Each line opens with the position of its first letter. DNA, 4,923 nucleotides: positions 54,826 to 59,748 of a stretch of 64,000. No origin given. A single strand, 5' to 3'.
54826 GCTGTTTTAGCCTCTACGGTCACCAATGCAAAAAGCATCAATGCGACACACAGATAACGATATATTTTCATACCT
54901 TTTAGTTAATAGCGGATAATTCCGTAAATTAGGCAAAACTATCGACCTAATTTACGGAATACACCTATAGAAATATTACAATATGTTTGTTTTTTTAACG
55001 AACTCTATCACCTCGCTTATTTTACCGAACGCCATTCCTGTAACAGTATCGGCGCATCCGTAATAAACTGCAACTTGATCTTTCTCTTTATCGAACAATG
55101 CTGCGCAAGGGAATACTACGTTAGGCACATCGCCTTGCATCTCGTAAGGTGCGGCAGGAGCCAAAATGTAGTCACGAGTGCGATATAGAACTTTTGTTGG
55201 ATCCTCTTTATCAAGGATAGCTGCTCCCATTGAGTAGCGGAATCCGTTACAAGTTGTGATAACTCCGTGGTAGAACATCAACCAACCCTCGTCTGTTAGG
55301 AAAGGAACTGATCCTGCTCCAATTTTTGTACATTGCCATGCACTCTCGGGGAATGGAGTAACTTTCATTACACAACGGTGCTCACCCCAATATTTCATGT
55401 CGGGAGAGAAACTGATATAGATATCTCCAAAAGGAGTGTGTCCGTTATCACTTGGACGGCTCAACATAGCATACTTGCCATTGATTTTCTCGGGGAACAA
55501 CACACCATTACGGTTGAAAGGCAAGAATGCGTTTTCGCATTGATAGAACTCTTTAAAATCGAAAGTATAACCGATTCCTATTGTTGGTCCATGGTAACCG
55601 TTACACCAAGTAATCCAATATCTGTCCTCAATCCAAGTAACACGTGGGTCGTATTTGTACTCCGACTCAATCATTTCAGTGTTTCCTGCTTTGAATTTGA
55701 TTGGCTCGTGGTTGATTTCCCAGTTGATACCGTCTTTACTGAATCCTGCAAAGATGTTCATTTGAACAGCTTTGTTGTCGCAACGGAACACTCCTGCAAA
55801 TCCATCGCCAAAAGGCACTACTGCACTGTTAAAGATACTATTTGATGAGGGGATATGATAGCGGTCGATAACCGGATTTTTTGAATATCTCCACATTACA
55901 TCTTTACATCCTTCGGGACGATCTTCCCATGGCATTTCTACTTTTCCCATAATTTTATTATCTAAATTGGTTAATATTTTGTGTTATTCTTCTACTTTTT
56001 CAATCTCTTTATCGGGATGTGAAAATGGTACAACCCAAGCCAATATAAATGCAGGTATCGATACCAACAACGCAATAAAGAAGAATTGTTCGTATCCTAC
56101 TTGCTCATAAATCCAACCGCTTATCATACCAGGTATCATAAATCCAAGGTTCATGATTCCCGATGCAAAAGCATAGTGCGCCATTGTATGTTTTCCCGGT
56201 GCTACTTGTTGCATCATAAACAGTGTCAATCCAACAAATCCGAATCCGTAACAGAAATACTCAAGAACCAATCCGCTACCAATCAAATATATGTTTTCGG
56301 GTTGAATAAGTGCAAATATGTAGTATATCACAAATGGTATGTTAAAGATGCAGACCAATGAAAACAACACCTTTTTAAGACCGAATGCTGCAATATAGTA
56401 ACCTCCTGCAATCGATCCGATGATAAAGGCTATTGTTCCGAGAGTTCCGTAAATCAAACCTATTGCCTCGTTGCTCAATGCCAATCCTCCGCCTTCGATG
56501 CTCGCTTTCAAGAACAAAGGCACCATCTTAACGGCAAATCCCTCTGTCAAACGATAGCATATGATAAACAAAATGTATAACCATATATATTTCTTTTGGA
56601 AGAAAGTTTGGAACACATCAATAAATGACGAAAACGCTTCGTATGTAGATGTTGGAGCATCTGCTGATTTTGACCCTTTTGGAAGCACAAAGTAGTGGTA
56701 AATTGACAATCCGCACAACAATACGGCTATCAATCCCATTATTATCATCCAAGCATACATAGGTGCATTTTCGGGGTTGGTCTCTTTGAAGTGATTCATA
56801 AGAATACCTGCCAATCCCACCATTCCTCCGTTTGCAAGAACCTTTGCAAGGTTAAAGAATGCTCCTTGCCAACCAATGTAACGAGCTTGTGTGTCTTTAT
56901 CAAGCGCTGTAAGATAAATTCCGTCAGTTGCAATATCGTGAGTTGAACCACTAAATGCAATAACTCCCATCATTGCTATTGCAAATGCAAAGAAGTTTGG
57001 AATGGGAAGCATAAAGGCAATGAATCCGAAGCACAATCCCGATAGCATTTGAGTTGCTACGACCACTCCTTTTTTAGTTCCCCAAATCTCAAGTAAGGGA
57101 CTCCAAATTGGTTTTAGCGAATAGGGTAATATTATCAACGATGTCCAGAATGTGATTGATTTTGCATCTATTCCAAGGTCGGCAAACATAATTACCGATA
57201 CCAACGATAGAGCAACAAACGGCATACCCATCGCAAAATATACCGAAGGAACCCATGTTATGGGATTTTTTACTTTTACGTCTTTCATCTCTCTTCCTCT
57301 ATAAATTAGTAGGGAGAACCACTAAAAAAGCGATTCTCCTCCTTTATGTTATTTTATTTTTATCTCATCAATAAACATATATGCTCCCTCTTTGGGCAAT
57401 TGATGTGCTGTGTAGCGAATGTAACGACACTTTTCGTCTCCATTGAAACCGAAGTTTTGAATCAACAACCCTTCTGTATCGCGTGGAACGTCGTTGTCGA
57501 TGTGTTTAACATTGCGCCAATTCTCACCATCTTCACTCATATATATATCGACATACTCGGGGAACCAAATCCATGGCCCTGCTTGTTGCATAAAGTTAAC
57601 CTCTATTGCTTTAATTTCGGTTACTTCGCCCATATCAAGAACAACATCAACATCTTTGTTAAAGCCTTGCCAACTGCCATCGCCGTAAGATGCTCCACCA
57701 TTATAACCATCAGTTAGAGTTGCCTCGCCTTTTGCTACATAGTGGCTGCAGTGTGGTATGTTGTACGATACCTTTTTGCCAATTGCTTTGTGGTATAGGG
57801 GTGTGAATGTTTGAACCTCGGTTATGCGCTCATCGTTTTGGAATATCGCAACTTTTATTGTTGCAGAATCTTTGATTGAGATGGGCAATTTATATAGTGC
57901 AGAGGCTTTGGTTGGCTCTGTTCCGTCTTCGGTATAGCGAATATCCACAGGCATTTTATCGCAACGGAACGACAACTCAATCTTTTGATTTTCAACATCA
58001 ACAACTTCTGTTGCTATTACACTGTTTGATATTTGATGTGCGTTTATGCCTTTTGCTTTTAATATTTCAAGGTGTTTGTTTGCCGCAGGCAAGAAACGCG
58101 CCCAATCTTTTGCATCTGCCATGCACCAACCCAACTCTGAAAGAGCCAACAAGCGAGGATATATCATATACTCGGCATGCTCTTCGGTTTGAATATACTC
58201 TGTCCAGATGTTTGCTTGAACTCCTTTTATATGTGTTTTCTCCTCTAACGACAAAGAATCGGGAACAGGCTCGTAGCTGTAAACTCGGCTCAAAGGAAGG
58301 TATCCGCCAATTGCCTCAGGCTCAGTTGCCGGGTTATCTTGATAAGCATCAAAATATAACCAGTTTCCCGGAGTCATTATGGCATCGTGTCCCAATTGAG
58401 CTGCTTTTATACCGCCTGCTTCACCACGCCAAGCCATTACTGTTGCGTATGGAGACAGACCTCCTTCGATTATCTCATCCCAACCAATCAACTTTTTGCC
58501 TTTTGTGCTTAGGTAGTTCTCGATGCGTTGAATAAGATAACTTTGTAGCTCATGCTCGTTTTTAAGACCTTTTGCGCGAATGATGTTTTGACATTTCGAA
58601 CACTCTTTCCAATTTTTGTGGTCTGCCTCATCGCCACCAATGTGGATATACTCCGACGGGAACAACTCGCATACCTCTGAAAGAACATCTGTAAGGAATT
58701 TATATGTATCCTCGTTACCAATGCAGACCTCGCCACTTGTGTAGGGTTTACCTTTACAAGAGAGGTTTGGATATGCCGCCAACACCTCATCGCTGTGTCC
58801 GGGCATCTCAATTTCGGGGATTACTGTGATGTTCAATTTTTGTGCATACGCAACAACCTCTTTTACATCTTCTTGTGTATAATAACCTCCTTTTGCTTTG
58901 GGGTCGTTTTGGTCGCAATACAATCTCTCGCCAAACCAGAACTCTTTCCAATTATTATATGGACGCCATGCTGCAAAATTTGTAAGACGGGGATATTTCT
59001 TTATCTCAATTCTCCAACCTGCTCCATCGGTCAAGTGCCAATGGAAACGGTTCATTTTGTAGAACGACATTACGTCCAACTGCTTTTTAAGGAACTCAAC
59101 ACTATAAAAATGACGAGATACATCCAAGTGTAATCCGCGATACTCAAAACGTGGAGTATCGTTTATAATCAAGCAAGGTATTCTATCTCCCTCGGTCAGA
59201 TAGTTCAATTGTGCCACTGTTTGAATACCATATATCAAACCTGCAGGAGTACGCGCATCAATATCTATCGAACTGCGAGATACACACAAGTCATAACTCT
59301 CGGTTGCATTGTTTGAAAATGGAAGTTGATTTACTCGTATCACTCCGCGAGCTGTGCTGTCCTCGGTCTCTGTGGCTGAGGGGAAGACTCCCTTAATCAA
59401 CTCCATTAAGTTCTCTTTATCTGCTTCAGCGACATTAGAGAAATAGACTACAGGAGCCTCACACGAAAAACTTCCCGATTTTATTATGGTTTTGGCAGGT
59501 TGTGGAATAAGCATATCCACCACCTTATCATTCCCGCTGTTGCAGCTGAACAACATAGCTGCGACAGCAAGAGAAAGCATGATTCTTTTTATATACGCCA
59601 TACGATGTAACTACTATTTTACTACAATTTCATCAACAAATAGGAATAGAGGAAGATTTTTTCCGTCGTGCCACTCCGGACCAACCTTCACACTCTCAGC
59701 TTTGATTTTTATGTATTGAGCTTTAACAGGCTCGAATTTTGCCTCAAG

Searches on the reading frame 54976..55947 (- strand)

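Call 15: search_protein_families(library=pfam, proteins=[window:54976-55947:-], max_evalue=0.00001)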
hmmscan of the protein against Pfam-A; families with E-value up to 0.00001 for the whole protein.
window:54976-55947:- (323 aa): 1 family
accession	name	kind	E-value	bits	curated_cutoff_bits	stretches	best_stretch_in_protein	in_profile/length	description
PF04041.19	Glyco_hydro_130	-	9.3e-69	232.2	26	1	5-318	8-319/320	beta-1,4-mannooligosaccharide phosphorylase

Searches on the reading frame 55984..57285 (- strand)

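Call 15: search_protein_families(library=pfam, proteins=[window:55984-57285:-], max_evalue=0.00001)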
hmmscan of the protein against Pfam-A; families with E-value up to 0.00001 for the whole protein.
window:55984-57285:- (433 aa): 1 family
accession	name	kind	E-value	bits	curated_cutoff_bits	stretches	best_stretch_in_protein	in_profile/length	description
PF07690.21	MFS_1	-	8e-20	71.5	33.4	2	16-358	5-320/347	Major Facilitator Superfamily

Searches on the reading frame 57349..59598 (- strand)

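Call 15: search_protein_families(library=pfam, proteins=[window:57349-59598:-], max_evalue=0.00001)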
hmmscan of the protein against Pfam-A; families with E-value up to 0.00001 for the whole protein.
window:57349-59598:- (749 aa): 5 families
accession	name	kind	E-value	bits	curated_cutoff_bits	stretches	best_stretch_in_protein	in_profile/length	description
PF00728.28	Glyco_hydro_20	-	3.4e-115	385.6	22.3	1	151-491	1-345/348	Glycosyl hydrolase family 20, catalytic domain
PF02838.20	Glyco_hydro_20b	-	1.6e-14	55.2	26.1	1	30-147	4-123/124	Glycosyl hydrolase family 20, domain 2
PF13287.12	Fn3_assoc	-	1.9e-12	47.6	23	1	546-599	5-58/59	Fn3 associated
PF13290.12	CHB_HEX_C_1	-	3.8e-12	46.4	22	1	539-596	9-66/67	Chitobiase/beta-hexosaminidase C-terminal domain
PF00754.31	F5_F8_type_C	-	3.2e-08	34.2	28.2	1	626-736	15-117/127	F5/8 type C domain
